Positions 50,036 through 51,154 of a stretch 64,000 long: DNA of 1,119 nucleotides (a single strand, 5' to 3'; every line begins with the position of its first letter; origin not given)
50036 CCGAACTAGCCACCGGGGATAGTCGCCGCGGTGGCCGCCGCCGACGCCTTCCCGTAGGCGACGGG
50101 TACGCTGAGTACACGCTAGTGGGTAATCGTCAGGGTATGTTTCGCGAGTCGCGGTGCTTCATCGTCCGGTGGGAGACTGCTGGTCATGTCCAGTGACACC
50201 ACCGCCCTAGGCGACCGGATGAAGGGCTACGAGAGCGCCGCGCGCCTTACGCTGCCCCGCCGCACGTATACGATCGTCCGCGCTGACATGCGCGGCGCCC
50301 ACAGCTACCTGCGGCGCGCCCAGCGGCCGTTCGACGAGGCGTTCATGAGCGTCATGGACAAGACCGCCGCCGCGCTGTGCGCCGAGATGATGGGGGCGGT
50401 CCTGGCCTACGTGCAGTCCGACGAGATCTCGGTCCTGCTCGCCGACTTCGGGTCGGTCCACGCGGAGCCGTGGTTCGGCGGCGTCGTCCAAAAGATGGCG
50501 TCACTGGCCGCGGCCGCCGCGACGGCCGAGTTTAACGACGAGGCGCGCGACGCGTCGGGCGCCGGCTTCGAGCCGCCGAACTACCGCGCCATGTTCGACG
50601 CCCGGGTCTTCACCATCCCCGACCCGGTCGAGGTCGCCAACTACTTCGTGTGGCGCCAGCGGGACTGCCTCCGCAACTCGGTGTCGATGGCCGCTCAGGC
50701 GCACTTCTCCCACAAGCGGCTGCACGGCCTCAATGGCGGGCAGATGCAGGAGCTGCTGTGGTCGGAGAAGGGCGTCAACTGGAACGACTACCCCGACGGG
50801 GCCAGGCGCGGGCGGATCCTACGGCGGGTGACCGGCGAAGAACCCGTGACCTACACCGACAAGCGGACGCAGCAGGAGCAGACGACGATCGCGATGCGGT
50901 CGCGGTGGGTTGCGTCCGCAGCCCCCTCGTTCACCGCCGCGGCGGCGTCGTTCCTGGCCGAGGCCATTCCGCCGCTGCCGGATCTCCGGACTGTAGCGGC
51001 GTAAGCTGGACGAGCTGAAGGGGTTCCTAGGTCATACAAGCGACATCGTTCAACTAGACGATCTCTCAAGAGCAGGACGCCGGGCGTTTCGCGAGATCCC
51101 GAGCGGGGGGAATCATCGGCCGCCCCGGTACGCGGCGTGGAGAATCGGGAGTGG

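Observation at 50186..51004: Phage-borne Thg1-like 3'-5' nucleotidyltransferase next to the integrase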

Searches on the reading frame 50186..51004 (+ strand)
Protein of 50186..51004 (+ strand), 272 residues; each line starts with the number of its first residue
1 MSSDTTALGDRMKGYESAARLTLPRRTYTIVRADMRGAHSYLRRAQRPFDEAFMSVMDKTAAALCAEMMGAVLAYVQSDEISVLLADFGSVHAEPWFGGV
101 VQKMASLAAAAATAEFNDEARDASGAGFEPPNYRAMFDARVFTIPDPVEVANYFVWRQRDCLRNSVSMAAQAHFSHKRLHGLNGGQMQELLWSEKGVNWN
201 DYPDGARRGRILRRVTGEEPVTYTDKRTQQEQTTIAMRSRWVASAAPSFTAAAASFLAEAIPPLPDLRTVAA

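Call 3: search_protein_families(library=pfam, proteins=[window:50186-51004:+], max_evalue=1)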
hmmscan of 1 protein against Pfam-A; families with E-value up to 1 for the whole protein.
window:50186-51004:+ (272 aa): 3 families
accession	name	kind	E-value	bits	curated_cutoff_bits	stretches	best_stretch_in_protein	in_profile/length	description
PF04446.17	Thg1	-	1.8e-22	80.1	29.2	1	10-145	2-130/130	tRNAHis guanylyltransferase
PF14413.11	Thg1C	-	7.1e-07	29.9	26.3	1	150-234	3-97/116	Thg1 C terminal domain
PF25096.1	DUF7808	-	0.1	13.3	27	1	151-179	97-125/137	Domain of unknown function (DUF7808)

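Call 4: search_protein_families(library=phrogs, proteins=[window:50186-51004:+], max_evalue=0.01)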
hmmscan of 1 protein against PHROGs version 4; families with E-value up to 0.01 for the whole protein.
window:50186-51004:+ (272 aa): 1 family
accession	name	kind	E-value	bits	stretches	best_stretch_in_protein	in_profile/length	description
phrog_4717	-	DNA, RNA and nucleotide metabolism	1.6e-74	251.7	1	6-243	3-221/250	tRNA-His guanylyltransferase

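Call 5: search_protein_families(library=ncbifam, proteins=[window:50186-51004:+], max_evalue=1)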
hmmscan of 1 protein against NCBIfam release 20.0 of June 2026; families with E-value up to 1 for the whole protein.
window:50186-51004:+ (272 aa): 0 families

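Call 6: search_solved_structures(query=window:50186-51004:+, max_evalue=1, show_alignments=3)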
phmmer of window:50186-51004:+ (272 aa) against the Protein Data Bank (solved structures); distinct sequences matched with E-value up to 1: 6.
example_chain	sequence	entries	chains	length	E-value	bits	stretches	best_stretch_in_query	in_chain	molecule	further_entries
4kgk_A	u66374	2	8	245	1.8e-51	178.2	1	7-216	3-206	Thg1-like uncharacterized protein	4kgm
3wbz_A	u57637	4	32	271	1.7e-12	50.5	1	23-215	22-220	Likely histidyl tRNA-specific guanylyltransferase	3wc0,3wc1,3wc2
3otb_A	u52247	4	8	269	1.3e-10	44.4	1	26-224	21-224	tRNA(His) guanylyltransferase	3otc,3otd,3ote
7cv1_A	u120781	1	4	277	1.4e-10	44.3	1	26-224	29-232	Probable tRNA(His) guanylyltransferase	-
5xox_A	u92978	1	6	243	3.9e-08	36.2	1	23-214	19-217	tRNA(His) guanylyltransferase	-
5axk_A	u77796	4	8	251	0.00023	23.9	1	30-228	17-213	tRNA(His)-5'-guanylyltransferase (Thg1) like protein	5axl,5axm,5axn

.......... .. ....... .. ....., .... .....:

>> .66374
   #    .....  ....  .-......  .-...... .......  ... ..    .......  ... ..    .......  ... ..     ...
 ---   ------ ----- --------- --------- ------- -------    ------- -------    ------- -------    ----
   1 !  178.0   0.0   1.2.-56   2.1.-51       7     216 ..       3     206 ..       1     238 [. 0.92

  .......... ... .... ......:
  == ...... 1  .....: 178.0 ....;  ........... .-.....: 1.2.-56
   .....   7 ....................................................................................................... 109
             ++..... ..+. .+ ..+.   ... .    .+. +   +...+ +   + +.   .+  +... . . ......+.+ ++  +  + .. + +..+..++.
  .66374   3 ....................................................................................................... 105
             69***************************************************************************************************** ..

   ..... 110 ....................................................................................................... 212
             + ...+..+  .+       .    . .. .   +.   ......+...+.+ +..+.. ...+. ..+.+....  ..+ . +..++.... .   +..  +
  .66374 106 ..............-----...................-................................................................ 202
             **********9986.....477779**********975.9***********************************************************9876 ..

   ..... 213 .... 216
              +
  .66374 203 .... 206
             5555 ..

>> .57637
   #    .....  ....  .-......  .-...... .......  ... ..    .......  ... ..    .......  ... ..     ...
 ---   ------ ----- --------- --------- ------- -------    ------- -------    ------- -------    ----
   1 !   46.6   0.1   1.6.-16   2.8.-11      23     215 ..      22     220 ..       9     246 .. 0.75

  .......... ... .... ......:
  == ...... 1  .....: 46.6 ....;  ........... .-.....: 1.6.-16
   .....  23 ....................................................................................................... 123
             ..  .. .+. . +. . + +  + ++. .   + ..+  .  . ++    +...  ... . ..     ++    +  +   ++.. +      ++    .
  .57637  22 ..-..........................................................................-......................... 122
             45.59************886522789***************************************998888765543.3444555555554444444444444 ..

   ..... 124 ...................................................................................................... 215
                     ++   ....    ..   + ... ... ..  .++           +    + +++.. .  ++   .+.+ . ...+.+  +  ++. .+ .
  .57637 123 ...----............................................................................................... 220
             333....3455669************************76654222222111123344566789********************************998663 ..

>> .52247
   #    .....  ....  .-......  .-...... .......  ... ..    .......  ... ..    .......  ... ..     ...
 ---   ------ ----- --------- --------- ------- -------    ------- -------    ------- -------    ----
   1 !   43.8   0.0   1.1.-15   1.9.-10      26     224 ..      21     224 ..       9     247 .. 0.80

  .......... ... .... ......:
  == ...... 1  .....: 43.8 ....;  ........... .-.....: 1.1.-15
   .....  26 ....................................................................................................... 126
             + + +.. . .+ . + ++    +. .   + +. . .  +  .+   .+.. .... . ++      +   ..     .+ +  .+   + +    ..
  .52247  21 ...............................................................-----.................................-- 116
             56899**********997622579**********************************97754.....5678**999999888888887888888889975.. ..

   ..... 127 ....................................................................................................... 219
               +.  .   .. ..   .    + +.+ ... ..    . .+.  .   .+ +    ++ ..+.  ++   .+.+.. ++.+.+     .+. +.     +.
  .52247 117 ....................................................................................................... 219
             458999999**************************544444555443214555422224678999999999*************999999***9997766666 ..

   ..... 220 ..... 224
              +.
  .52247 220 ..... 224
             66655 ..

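Call 8: search_dna_similar(query=window:50186-51004:+, collection=phages, mode=protein, max_rows=40)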
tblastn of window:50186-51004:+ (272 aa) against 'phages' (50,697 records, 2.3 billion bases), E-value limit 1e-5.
Records with a match: 160; places in all: 161; records where one place covers at least 80% of the query: 51.
Best place of each record, by identity: <60% 160.
By first word of the organism name: Bacillus 44; Prevotella 15; Caulobacter 13; Mycobacterium 11; Brevundimonas 7; Erwinia 7; Vibrio 6; Aeromonas 6; Burkholderia 5; Xanthomonas 4; and 19 more.
By host as written in the record: - 17; Prevotella sp. 15; Bacillus cereus 14; Caulobacter vibrioides CB15 13; Mycobacterium smegmatis mc2 155 8; Brevundimonas pondensis LVF1 6; Bacillus sp. 5; Burkholderia cenocepacia 4; and 49 more.
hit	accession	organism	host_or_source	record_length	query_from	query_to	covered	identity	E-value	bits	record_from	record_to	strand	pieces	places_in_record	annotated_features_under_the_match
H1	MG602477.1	Bacillus phage BCP01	Bacillus cereus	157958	8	241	86%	43.8%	4e-48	176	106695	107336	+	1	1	hypothetical protein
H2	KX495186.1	Bacillus phage PK16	Bacillus cereus ATCC 21772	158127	8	241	86%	43.8%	4e-48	176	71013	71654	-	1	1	putative tRNA-His guanylyltransferase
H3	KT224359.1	Bacillus phage TsarBomba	Bacillus thuringiensis subsp. kurstaki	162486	8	241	86%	41.9%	5e-47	173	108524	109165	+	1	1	putative tRNA-His guanylyltransferase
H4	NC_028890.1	Bacillus phage TsarBomba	Bacillus thuringiensis subsp. kurstaki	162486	8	241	86%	41.9%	5e-47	173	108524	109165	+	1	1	tRNA-His guanylyltransferase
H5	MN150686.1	Bacillus phage BC-T25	Bacillus sp.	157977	8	241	86%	41.9%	7e-47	172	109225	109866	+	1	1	putative tRNA-His guanylyltransferase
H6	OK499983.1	Bacillus phage vB_BanH_McCartney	Bacillus anthracis Sterne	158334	8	241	86%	41.9%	6e-46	170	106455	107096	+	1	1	putative tRNA-His guanylytransferase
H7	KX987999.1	Bacillus phage BCP12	Bacillus cereus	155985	8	241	86%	41.8%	1e-36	177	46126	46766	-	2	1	none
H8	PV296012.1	Bacillus phage 0524phi7-1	Bacillus thuringiensis BtSerwer7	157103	8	241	86%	41.5%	6e-46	170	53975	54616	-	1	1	tRNA-His guanyltransferase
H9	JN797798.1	Bacillus phage BCU4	Bacillus cereus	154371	8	241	86%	41.5%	1e-45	169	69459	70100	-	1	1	putative tRNA-His guanylyltransferase family protein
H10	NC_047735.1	Bacillus phage BCU4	Bacillus cereus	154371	8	241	86%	41.5%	1e-45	169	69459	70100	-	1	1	putative tRNA-His guanylyltransferase family protein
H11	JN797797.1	Bacillus phage BCP78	Bacillus cereus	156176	8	241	86%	41.5%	1e-45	169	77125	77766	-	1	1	hypothetical protein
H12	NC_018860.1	Bacillus phage BCP78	Bacillus cereus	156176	8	241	86%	41.5%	1e-45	169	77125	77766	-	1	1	tRNA-His guanylyltransferase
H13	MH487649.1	Bacillus phage BC01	Bacillus cereus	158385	8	241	86%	41.5%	1e-45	169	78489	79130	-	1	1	putative tRNA-His guanylytransferase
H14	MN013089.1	Bacillus phage vB_BspM_MarvelLand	Bacillus sp.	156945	8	241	86%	41.5%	1e-45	169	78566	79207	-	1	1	putative tRNA-His guanylytransferase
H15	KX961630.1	Bacillus phage QCM8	-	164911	8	241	86%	41.0%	2e-45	168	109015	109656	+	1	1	tRNA-His guanylyltransferase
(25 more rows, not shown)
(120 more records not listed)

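Call 11: search_dna_similar(query=window:50186-51004:+, collection=phages, mode=protein, max_rows=60, rows=spread)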
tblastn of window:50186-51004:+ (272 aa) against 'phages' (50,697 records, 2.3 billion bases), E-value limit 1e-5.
Records with a match: 160; places in all: 161; records where one place covers at least 80% of the query: 51.
Best place of each record, by identity: <60% 160.
By first word of the organism name: Bacillus 44; Prevotella 15; Caulobacter 13; Mycobacterium 11; Brevundimonas 7; Erwinia 7; Vibrio 6; Aeromonas 6; Burkholderia 5; Xanthomonas 4; and 19 more.
By host as written in the record: - 17; Prevotella sp. 15; Bacillus cereus 14; Caulobacter vibrioides CB15 13; Mycobacterium smegmatis mc2 155 8; Brevundimonas pondensis LVF1 6; Bacillus sp. 5; Burkholderia cenocepacia 4; and 49 more.
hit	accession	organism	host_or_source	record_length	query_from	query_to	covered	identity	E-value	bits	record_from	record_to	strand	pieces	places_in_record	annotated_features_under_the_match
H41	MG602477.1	Bacillus phage BCP01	Bacillus cereus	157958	8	241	86%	43.8%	4e-48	176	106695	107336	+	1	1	hypothetical protein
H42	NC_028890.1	Bacillus phage TsarBomba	Bacillus thuringiensis subsp. kurstaki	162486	8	241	86%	41.9%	5e-47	173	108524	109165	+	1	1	tRNA-His guanylyltransferase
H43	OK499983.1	Bacillus phage vB_BanH_McCartney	Bacillus anthracis Sterne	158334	8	241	86%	41.9%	6e-46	170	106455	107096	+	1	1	putative tRNA-His guanylytransferase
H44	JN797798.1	Bacillus phage BCU4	Bacillus cereus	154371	8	241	86%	41.5%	1e-45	169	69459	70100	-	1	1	putative tRNA-His guanylyltransferase family protein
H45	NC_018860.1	Bacillus phage BCP78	Bacillus cereus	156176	8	241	86%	41.5%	1e-45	169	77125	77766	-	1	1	tRNA-His guanylyltransferase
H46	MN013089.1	Bacillus phage vB_BspM_MarvelLand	Bacillus sp.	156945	8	241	86%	41.5%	1e-45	169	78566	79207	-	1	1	putative tRNA-His guanylytransferase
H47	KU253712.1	Bacillus phage Eldridge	Bacillus megaterium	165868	8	212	75%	46.8%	6e-51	184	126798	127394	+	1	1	tRNA-His guanylyltransferase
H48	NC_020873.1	Bacillus phage vB_BceM_Bc431v3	Bacillus cereus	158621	8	209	74%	47.0%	6e-49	179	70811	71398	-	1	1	orf143: tRNA-His guanylyltransferase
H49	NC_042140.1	Bacillus phage BM15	Priestia megaterium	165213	8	209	74%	46.5%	3e-49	179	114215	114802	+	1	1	tRNA-His guanylyltransferase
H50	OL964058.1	Bacillus phage vB_BtM_BMBsp2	Bacillus thuringiensis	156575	8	209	74%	46.5%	6e-48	176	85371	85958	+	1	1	putative tRNA-His guanylyltransferase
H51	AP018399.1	Xanthomonas phage XacN1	Xanthomonas citri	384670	7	221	79%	43.5%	1e-46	172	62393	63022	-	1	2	tRNA-His guanylyltransferase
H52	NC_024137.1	Bacillus phage Bcp1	Bacillus cereus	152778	8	209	74%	46.0%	4e-48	176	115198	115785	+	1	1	tRNA-His guanylyltransferase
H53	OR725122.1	Bacillus phage BC-VP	Bacillus cereus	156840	8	209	74%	46.0%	1e-47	174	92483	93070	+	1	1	tRNA-His guanylyltransferase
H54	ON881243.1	Bacillus phage PK-3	Bacillus sp.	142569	8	218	78%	44.1%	4e-51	185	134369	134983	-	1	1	tRNA(His) guanylyltransferase Thg1 family protein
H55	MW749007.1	Bacillus phage vB_BspH_TimeGriffin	Bacillus sp.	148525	6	218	78%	43.2%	3e-50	182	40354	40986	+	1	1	putative tRNA-His guanylyltransferase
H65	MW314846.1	Mycobacterium phage KashFlow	Mycobacterium smegmatis mc#155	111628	5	242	88%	35.7%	3e-32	130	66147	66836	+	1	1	118: tRNA nucleotidyltransferase | 117: hypothetical protein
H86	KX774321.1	Rhodococcus phage Weasels2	Rhodococcus erythropolis RIA 643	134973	7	223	80%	35.0%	2e-38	148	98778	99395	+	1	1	tRNA-His guanylyltransferase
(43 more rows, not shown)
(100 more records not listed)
